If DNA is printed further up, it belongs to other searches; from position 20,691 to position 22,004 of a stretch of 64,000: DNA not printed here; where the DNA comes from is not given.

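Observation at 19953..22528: Kdo operon in which the arabinose-5-phosphate isomerase slot holds an FSA/TalC-type aldolase fused to a KdsD-like CBS pair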

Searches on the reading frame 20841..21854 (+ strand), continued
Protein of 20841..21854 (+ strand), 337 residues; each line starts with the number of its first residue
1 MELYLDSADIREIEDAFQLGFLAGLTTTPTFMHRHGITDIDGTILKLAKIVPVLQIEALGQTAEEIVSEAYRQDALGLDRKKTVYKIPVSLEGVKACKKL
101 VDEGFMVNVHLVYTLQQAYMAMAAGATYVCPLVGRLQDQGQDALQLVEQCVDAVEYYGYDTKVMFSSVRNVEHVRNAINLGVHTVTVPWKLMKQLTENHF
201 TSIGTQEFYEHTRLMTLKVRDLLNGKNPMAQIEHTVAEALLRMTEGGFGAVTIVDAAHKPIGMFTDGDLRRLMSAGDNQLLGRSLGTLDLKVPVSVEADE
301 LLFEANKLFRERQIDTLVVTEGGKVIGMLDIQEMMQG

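Call 17: search_solved_structures(query=window:20841-21851:+, max_evalue=0.001, show_alignments=4)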
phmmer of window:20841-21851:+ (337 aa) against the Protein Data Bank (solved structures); distinct sequences matched with E-value up to 0.001: 53.
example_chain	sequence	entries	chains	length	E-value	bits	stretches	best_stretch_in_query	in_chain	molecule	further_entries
3r8r_A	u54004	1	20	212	2.6e-33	118.8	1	3-209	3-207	Transaldolase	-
1vpx_A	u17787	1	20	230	1.6e-32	116.1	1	1-212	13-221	PROTEIN (Transaldolase (EC 2.2.1.2))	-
1wx0_A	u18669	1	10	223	1.4e-30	109.8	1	1-211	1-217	transaldolase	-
9ui2_A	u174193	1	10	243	1.9e-30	109.3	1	1-211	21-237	Probable transaldolase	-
3s0c_A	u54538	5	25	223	1.1e-29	106.9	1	1-212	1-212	Probable transaldolase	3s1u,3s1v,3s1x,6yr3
6ys0_A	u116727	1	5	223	1.3e-29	106.6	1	1-211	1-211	Probable transaldolase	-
4xz9_A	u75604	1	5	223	3.6e-29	105.1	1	1-212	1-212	Probable transaldolase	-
6yrm_A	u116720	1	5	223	5.3e-29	104.6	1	1-212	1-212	Probable transaldolase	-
3s1w_A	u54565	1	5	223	6.8e-29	104.2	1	1-212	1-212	Probable transaldolase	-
6yrt_A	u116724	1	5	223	7.3e-29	104.1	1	1-212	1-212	Transaldolase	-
6yre_A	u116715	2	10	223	1.1e-28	103.6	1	1-211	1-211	Probable transaldolase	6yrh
8bc3_A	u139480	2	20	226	6.1e-20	74.8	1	1-209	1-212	BmSF-TAL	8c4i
8bc4_A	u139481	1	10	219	6.1e-20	74.8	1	1-208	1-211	Transaldolase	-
8bc2_A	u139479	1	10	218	3.9e-18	68.9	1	1-208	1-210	Transaldolase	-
9lkp_A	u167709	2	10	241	1e-17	67.5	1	1-196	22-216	Fructose-6-phosphate aldolase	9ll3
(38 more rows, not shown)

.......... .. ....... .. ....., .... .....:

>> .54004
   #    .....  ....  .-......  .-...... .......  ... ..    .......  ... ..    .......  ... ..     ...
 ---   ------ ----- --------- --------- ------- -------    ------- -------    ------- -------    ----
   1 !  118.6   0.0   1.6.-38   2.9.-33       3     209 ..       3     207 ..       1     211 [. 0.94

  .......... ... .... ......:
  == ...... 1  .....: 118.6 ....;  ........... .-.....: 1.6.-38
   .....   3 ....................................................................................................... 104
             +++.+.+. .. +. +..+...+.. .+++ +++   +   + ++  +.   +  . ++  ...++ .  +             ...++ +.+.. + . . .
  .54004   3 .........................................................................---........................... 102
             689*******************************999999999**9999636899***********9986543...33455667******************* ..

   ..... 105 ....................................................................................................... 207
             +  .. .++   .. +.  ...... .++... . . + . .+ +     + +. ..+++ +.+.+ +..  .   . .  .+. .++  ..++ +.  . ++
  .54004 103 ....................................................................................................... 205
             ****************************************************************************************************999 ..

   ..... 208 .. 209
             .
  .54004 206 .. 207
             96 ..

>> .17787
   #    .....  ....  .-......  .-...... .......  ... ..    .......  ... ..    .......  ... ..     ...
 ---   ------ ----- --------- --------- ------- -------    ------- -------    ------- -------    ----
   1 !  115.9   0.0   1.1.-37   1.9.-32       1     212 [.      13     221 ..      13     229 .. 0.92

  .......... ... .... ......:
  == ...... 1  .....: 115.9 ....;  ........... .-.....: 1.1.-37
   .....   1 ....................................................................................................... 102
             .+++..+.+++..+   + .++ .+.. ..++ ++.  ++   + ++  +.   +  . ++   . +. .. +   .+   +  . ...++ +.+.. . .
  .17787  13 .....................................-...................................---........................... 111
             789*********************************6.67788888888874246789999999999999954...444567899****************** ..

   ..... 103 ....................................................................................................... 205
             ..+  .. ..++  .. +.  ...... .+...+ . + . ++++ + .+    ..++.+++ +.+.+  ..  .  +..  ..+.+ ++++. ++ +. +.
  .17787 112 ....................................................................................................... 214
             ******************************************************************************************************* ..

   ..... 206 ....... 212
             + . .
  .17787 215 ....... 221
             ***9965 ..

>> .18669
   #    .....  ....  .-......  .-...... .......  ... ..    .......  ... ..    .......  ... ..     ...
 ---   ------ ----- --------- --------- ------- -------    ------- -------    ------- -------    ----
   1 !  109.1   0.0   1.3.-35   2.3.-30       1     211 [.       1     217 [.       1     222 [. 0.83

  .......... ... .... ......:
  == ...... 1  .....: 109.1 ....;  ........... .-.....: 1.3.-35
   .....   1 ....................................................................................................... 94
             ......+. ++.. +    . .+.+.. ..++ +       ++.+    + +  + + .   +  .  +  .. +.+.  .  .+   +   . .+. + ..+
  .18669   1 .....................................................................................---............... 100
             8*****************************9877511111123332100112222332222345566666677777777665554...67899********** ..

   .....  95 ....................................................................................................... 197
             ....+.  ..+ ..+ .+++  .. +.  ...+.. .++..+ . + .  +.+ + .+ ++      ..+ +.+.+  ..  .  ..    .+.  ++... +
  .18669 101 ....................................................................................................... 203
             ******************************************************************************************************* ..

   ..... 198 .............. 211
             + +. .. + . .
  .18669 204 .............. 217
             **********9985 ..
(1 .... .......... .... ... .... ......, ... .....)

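Call 20: search_protein_families(library=pfam, proteins=[L040:9218-9964:+, L040:11021-11890:+, L042:9103-9927:+, L047:9272-9985:+, L047:11086-11682:+, L055:5580-6290:+, L069:9150-9830:+, L018:11067-12404:+, L033:5324-6652:+, L026:11056-12228:+], max_evalue=0.0001)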
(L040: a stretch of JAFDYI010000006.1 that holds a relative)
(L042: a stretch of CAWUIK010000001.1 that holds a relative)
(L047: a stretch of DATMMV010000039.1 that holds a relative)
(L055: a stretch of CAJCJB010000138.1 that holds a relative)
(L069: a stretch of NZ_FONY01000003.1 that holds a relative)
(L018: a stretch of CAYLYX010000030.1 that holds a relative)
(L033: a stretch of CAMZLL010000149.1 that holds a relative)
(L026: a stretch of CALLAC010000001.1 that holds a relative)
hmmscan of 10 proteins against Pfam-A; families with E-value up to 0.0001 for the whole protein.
L040:9218-9964:+ (248 aa): 1 family
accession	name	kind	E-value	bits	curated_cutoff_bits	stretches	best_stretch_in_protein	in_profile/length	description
PF01144.29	CoA_trans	-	6.6e-69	232.1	23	1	19-232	2-216/217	Coenzyme A transferase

L040:11021-11890:+ (289 aa): 2 families
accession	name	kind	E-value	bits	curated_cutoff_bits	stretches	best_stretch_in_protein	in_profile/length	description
PF03755.18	YicC-like_N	-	1.5e-41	142.8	25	1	2-153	1-154/156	Endoribonuclease YicC-like, N-terminal region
PF08340.16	YicC-like_C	-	8.4e-37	126.4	27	1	172-288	2-119/120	Endoribonuclease YicC-like, C-terminal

L042:9103-9927:+ (274 aa): 1 family
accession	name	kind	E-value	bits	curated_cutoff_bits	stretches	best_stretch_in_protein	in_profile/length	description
PF08907.16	DUF1853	-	5.2e-40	138.2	25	1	46-258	52-267/285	Domain of unknown function (DUF1853)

L047:9272-9985:+ (237 aa): 1 family
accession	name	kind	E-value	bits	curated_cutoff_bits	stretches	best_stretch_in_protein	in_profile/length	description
PF01144.29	CoA_trans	-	7.7e-72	241.6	23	1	7-220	2-216/217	Coenzyme A transferase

L047:11086-11682:+ (198 aa): 1 family
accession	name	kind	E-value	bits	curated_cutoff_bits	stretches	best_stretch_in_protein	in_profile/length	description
PF03938.19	OmpH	-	1.6e-31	109.8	32.4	1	25-166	1-141/141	Outer membrane protein (OmpH-like)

L055:5580-6290:+ (236 aa): 1 family
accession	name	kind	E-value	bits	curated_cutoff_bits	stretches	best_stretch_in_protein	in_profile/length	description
PF01144.29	CoA_trans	-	5e-75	252.1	23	1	7-220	2-216/217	Coenzyme A transferase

L069:9150-9830:+ (226 aa): 1 family
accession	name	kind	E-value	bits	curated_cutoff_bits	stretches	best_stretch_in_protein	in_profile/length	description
PF01081.25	Aldolase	-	6e-31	107.8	27.8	1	13-207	5-194/196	KDPG and KHG aldolase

L018:11067-12404:+ (445 aa): 1 family
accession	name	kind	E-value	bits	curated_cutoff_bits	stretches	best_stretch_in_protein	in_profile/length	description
PF01554.23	MatE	-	4.6e-44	150.4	24.9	2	18-177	1-160/161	MatE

L033:5324-6652:+ (442 aa): 1 family
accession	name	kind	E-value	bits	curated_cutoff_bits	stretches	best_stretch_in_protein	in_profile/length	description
PF23019.1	DUF7033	-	8.9e-27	93.8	27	1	103-191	2-90/90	Family of unknown function (DUF7033)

L026:11056-12228:+ (390 aa): 1 family
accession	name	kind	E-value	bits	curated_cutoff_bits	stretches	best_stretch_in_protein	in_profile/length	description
PF13177.12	DNA_pol3_delta2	-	3.2e-42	144.7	27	1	29-228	3-160/161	DNA polymerase III, delta subunit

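Call 34: search_protein_representatives(protein=window:20841-21851:+)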
Query: 337 residues. Proteins with E-value up to 0.001 (for the whole library): 4564; up to 1e-10: 1477; up to 1e-30: 64. The best 150 are listed.
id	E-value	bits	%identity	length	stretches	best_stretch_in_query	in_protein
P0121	8.7e-124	429.1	57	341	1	1-335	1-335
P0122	8.3e-102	356.9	76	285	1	1-209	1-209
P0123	1.1e-100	353.2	70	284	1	1-226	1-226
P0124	1.1e-94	333.5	58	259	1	76-333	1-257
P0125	1.5e-80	287.1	67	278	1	32-223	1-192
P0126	1.1e-79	284.2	41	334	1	1-334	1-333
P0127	4.2e-78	279.1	39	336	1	1-334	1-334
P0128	3.7e-67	243.1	39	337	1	1-333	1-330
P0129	6.5e-67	242.3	40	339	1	1-334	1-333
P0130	8.6e-67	241.9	72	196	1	1-155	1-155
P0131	3.3e-64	233.4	56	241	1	152-335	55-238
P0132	7.3e-64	232.3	50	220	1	1-213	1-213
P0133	7.9e-64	232.2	78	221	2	78-194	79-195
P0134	2.0e-62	227.6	47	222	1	120-335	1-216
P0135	6.8e-62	225.8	74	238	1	1-148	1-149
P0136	3.7e-56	207.0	37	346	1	1-335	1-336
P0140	3.5e-53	197.2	37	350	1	1-333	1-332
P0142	7.8e-51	189.5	36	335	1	1-334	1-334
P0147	7.4e-45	169.9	31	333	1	2-335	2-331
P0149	4.5e-43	164.0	32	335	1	1-333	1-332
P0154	8.4e-41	156.5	42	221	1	1-209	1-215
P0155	1.2e-40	156.1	37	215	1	1-211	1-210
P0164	7.0e-35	137.1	38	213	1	2-209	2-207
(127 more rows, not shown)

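Call 37: find_encoding_contigs(protein=P0126, flank=8000, max_places=4)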
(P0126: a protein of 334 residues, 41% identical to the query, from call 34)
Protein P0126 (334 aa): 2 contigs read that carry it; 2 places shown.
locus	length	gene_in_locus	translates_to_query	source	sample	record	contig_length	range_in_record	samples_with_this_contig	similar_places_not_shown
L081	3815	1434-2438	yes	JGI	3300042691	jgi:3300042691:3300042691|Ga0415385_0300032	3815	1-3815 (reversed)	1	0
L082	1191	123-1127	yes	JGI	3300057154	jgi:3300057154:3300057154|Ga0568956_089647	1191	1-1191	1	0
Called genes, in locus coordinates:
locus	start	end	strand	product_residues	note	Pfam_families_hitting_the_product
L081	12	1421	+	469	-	PF05299:Peptidase_M61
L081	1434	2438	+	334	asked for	PF00923:TAL_FSA, PF00571:CBS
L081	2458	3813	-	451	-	?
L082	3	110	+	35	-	?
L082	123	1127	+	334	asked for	PF00923:TAL_FSA, PF00571:CBS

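Call 38: find_encoding_contigs(protein=P0127, flank=8000, max_places=4)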
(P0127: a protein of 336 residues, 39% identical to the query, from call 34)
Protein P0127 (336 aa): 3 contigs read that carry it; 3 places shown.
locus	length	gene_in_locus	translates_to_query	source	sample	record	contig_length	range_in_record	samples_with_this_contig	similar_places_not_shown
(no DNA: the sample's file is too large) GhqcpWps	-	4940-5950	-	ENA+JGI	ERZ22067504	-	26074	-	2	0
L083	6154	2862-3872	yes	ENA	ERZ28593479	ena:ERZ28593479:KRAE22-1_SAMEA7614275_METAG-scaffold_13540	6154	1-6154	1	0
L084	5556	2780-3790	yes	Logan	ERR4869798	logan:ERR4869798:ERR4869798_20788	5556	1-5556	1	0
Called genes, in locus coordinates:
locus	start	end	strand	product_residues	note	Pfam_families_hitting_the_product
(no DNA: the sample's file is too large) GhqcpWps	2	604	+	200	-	?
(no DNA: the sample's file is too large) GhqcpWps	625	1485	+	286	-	PF11138:DUF2911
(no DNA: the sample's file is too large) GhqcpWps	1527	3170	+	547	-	PF01663:Phosphodiest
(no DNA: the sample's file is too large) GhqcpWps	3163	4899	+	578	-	PF17899:Peptidase_M61_N, PF05299:Peptidase_M61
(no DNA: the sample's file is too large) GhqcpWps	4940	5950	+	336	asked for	PF00923:TAL_FSA, PF00571:CBS (weak)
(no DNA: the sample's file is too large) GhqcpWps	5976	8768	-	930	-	-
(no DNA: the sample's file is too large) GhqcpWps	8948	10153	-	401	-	PF01266:DAO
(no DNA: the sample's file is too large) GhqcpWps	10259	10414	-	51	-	-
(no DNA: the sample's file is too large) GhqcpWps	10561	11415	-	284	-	PF03006:HlyIII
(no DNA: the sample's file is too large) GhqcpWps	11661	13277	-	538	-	PF00005:ABC_tran, PF02463:SMC_N (faint), PF13304:AAA_21 (faint), PF12848:ABC_tran_Xtn, PF00005:ABC_tran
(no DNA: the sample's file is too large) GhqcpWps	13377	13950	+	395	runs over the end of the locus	PF22660:RS_preATP-grasp-like, PF02222:ATP-grasp, PF02786:CPSase_L_D2 (weak), PF07478:Dala_Dala_lig_C (weak), PF21244:PurT_C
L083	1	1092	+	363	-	?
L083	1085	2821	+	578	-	PF17899:Peptidase_M61_N, PF05299:Peptidase_M61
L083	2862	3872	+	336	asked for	PF00923:TAL_FSA, PF00571:CBS (weak)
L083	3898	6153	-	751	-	?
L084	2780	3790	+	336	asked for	PF00923:TAL_FSA, PF00571:CBS (weak)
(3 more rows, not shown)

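Call 39: find_encoding_contigs(protein=P0129, flank=8000, max_places=4)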
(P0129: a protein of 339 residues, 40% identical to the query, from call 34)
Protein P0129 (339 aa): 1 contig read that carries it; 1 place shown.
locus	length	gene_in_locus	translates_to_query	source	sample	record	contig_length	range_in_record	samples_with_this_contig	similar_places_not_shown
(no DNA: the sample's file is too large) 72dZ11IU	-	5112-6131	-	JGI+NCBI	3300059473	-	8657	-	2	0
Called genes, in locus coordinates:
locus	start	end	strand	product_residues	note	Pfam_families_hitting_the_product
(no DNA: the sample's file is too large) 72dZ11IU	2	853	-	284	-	?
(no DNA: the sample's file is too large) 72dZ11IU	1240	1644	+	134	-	-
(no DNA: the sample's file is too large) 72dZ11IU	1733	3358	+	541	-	PF00884:Sulfatase (faint), PF01663:Phosphodiest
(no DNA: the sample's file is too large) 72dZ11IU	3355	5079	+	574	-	PF17899:Peptidase_M61_N, PF05299:Peptidase_M61, PF17820:PDZ_6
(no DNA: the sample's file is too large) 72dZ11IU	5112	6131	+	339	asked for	PF00923:TAL_FSA, PF00571:CBS (weak)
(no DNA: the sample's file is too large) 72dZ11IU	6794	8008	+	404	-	-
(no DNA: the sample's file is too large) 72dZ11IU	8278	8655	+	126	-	?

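Call 40: find_encoding_contigs(protein=P0132, flank=8000, max_places=4)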
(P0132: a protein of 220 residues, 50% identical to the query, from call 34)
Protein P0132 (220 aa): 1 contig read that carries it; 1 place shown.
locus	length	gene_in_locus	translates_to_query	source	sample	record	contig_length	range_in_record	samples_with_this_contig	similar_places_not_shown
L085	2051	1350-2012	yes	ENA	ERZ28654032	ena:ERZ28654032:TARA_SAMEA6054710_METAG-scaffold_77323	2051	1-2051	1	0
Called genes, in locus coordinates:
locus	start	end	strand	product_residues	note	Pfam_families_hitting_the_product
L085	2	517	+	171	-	?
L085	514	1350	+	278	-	PF00793:DAHP_synth_1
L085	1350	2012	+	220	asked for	PF00923:TAL_FSA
